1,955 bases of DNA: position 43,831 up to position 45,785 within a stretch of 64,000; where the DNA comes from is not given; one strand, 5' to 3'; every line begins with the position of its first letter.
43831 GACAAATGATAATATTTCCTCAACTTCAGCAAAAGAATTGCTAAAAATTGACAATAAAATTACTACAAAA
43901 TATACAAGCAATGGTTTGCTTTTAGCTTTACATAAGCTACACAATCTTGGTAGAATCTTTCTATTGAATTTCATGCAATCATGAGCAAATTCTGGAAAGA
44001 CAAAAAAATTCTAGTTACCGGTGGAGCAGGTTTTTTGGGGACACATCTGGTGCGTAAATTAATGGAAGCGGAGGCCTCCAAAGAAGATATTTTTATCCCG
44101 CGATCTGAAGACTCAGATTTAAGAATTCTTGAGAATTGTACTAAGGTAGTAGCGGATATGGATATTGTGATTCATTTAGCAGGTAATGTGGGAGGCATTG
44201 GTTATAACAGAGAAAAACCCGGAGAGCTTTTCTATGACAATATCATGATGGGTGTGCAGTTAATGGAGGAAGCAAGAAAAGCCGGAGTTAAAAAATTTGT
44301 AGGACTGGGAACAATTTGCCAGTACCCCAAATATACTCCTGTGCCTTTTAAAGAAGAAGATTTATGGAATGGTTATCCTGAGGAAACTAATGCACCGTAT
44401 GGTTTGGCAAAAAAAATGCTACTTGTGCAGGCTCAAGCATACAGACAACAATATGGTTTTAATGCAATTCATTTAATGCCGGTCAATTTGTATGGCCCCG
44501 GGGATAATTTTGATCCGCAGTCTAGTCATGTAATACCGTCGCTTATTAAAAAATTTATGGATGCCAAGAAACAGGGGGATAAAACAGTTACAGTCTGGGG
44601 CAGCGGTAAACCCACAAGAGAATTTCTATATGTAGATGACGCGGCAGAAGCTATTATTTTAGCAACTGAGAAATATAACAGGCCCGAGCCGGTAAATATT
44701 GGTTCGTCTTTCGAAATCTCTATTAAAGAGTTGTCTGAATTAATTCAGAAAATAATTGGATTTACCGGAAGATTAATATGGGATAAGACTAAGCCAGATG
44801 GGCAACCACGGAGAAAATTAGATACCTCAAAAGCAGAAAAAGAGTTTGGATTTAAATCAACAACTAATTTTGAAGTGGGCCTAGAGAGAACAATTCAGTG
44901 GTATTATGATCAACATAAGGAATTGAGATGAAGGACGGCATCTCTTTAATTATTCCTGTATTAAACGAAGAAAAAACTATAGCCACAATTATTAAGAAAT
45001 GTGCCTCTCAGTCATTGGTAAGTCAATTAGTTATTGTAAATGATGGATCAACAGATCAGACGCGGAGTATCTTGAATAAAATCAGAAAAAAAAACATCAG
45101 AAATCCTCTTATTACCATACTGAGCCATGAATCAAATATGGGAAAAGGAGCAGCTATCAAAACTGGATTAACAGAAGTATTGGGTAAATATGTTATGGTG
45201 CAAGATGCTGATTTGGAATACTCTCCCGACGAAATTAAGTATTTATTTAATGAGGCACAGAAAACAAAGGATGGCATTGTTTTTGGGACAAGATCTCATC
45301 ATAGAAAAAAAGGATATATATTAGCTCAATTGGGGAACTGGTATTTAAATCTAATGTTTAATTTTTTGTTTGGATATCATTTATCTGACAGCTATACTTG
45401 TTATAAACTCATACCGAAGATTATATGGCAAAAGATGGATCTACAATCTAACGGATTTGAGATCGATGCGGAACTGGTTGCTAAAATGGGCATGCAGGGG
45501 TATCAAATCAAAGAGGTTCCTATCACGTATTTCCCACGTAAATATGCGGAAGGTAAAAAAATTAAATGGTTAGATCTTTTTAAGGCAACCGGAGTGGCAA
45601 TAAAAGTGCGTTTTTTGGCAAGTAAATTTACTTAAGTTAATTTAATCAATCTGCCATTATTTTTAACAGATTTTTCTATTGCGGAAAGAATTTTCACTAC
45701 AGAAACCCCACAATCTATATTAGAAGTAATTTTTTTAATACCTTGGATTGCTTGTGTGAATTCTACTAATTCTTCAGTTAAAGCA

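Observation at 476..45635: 45-kb near-unidirectional, translationally coupled glycosylation super-operon built around ~19 GT-C membrane glycosyltransferases and five lipid-monosaccharide synthases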

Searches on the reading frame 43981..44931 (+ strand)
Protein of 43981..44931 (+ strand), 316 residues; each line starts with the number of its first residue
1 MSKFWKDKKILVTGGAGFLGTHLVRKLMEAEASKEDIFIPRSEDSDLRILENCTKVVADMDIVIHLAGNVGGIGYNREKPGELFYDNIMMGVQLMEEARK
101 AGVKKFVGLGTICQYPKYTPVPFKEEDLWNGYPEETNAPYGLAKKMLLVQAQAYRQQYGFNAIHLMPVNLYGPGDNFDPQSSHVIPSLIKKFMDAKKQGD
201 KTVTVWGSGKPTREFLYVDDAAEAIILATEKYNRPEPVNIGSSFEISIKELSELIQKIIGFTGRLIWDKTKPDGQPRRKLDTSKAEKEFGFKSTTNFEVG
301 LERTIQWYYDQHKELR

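Call 7: search_protein_families(library=pfam, proteins=[window:43981-44931:+], max_evalue=0.01)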
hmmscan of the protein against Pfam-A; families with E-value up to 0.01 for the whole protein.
window:43981-44931:+ (316 aa): 7 families
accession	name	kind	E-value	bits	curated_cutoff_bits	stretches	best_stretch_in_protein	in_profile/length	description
PF01370.27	Epimerase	-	6.9e-58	196.3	20.9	1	10-241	1-240/240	NAD dependent epimerase/dehydratase family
PF16363.11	GDP_Man_Dehyd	-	7.8e-28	98.3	27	1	46-303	60-331/332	GDP-mannose 4,6 dehydratase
PF01073.25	3Beta_HSD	-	9.9e-11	41.6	22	1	11-235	1-235/280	3-beta hydroxysteroid dehydrogenase/isomerase family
PF02719.21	Polysacc_synt_2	-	6.2e-06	26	20.2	0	10-60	1-50/293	Polysaccharide biosynthesis protein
PF07993.18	NAD_binding_4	-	0.00012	21.8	20.1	1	12-39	1-28/258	Male sterility protein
PF04321.23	RmlD_sub_bind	-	0.00082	19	27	1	9-67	2-59/287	RmlD substrate binding domain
PF13460.12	NAD_binding_10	-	0.001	19.4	27.2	0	46-120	47-108/184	NAD(P)H-binding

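Call 55: search_protein_families(library=ncbifam, proteins=[window:43981-44931:+], max_evalue=1e-10)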
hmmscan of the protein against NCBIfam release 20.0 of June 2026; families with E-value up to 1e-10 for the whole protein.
window:43981-44931:+ (316 aa): 11 families
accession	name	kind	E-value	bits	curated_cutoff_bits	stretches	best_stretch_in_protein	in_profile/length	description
NF047922.1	GDPFucSynFcl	equivalog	1.5e-87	293.9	500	1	7-314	2-307/308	GDP-L-fucose synthase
TIGR01181.1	dTDP_gluc_dehyt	equivalog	4.2e-28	98.3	365.1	1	9-313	1-316/321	dTDP-glucose 4,6-dehydratase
TIGR04180.1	EDH_00030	hypoth_equivalog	3.3e-27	95.3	475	1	46-271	57-268/297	NAD-dependent 4,6-dehydratase LegB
TIGR01179.1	galE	equivalog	5.4e-23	81.3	262.3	1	58-311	69-328/332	UDP-glucose 4-epimerase GalE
NF007490.0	PRK10084.1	subfamily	1.7e-17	63.5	649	1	137-312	164-338/361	dTDP-glucose 4,6-dehydratase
NF007582.0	PRK10217.1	equivalog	2.4e-15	56.5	698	0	136-310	156-333/355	dTDP-glucose 4,6-dehydratase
NF011728.1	PRK15181.1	equivalog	5.1e-15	55.3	760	1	44-315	75-344/348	Vi polysaccharide biosynthesis UDP-N-acetylglucosaminuronic acid C-4 epimerase TviC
NF042422.1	oxyalk_red_OleD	equivalog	1.6e-12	47.5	580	1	9-250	2-235/329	2-alkyl-3-oxoalkanoate reductase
NF007956.0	PRK10675.1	subfamily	2.1e-11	43.5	394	0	50-308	62-329/338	UDP-glucose 4-epimerase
TIGR02622.1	CDP_4_6_dhtase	equivalog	3.9e-11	42.7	278.45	0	45-310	61-332/352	CDP-glucose 4,6-dehydratase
TIGR02197.1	heptose_epim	equivalog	6.6e-11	41.9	274.6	0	135-261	133-262/316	ADP-glyceromanno-heptose 6-epimerase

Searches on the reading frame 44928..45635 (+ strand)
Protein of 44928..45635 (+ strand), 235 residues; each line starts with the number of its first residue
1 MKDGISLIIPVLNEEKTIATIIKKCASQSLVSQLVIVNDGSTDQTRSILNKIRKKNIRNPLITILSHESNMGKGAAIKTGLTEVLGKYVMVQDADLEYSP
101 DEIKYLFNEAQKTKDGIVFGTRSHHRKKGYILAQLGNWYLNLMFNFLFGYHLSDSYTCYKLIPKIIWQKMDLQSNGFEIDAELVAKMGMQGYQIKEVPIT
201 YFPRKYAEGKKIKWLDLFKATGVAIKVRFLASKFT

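Call 7: search_protein_families(library=pfam, proteins=[window:44928-45635:+], max_evalue=0.01)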
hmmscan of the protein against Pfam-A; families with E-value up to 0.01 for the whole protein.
window:44928-45635:+ (235 aa): 4 families
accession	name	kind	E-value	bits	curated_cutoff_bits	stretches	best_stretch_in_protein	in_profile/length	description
PF00535.33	Glycos_transf_2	-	7.6e-30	104.5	23.3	1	6-141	1-138/168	Glycosyl transferase family 2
PF10111.15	Glyco_tranf_2_2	-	3.1e-07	30.6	27.3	1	6-106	1-102/276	Glycosyltransferase like family 2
PF13641.12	Glyco_tranf_2_3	-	1.8e-05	25.3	27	1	5-140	3-140/230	Glycosyltransferase like family 2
PF12804.13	NTP_transf_3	-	0.0037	17.9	27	1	13-126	22-127/160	MobA-like NTP transferase domain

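Call 12: search_protein_families(library=ncbifam, proteins=[window:44928-45635:+], max_evalue=0.01)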
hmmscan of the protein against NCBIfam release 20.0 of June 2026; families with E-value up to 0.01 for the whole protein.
window:44928-45635:+ (235 aa): 21 families
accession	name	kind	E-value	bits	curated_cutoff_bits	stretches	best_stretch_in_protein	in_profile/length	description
TIGR04182.1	glyco_TIGR04182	equivalog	2.9e-29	102.4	325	1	6-208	3-197/293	S-layer glycoprotein N-glycosyltransferase AglJ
TIGR03937.1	PgaC_IcaA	equivalog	3.5e-16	59.2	422.3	1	3-119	45-160/407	poly-beta-1,6-N-acetyl-D-glucosamine synthase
NF007986.1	PRK10714.1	equivalog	4e-16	58.9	529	1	5-158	8-159/316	undecaprenyl-phosphate 4-deoxy-4-formamido-L-arabinose transferase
NF058614.1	PPMAGASynPpgS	equivalog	6.5e-15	55.2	370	1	7-210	4-205/226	polyprenyl-phospho-N-acetylgalactosaminyl synthase PpgS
NF047588.1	GlcsyltransPgfSStrep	equivalog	1.1e-14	54.3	500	1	5-161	3-158/308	glycosyltransferase PgfS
NF007482.0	PRK10073.1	equivalog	9.5e-14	51.1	423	1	4-112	7-112/334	glycosyltransferase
NF047683.1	TeichurnBiosyTuaG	equivalog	2.3e-12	47.1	400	1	2-133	5-134/252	teichuronic acid biosynthesis protein TuaG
NF041391.1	DPhHxTase_Halo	equivalog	2.8e-11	42.8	375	1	12-205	4-187/213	dolichyl-phosphate hexose transferase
NF041875.1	EPS_EpsD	equivalog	3.8e-11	43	370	1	5-122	1-116/325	exopolysaccharide biosynthesis glycosyltransferase EpsD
NF010496.0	PRK13915.1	equivalog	4.8e-11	42.3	262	1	4-99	32-130/307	glucosyl-3-phosphoglycerate synthase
TIGR04283.1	glyco_like_mftF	equivalog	2e-10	40.7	182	1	5-140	1-125/221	TIGR04283 family arsenosugar biosynthesis glycosyltransferase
TIGR03111.1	glyc2_xrt_Gpos1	hypoth_equivalog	1.9e-09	36.9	363.95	1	5-112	51-158/439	TIGR03111 family XrtG-associated glycosyltransferase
TIGR03469.1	HpnB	hypoth_equivalog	5.3e-08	32.3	379.25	1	5-114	46-164/386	hopene-associated glycosyltransferase HpnB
NF045692.1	OglycostaseCruG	equivalog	4.6e-07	29.1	600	1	5-141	43-177/386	2'-O-glycosyltransferase CruG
TIGR04242.1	nodulat_NodC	equivalog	7.9e-07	28.4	550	1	5-126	50-172/395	chitooligosaccharide synthase NodC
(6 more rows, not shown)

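Call 34: search_solved_structures(query=window:44928-45635:+, max_evalue=0.001)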
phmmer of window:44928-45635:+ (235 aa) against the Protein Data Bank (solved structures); distinct sequences matched with E-value up to 0.001: 26.
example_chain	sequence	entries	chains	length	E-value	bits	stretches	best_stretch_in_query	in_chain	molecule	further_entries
9bhc_C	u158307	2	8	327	8.3e-12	48.4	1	5-158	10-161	Undecaprenyl-phosphate 4-deoxy-4-formamido-L-arabinose transferase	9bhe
8vxh_A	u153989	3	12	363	1.1e-11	48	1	5-158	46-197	Undecaprenyl-phosphate 4-deoxy-4-formamido-L-arabinose transferase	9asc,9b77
2z87_A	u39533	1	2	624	5.9e-11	45.6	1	5-140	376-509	Chondroitin synthase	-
2z86_A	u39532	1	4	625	6e-11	45.6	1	5-140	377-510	Chondroitin synthase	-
9hwj_A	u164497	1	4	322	9.6e-11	44.9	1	5-151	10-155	Undecaprenyl-phosphate 4-deoxy-4-formamido-L-arabinose transferase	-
6p61_A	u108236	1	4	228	1.3e-08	37.9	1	5-106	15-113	Glycosyltransferase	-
5hea_A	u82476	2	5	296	4e-08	36.4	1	5-104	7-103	Putative glycosyltransferase (GalT1)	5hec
5mlz_A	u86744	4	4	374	5.3e-08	35.9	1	5-212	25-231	Dolichol monophosphate mannose synthase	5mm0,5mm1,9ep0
5ekp_C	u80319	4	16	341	4e-07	33.1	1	5-127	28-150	Uncharacterized glycosyltransferase sll0501 | Glycosyltransferase sll0501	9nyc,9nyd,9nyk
9nye_A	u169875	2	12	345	4.1e-07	33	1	5-127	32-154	Glycosyltransferase sll0501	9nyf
5eke_A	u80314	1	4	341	4.1e-07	33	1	5-127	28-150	Uncharacterized glycosyltransferase sll0501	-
3bcv_A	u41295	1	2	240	1.2e-06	31.5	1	5-120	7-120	Putative glycosyltransferase protein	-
3l7m_A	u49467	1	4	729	1.1e-05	28.4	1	5-122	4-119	Teichoic acid biosynthesis protein F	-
3l7j_A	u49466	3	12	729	1.1e-05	28.4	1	5-122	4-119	Teichoic acid biosynthesis protein F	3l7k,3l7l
3l7i_A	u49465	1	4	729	1.1e-05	28.4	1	5-122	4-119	Teichoic acid biosynthesis protein F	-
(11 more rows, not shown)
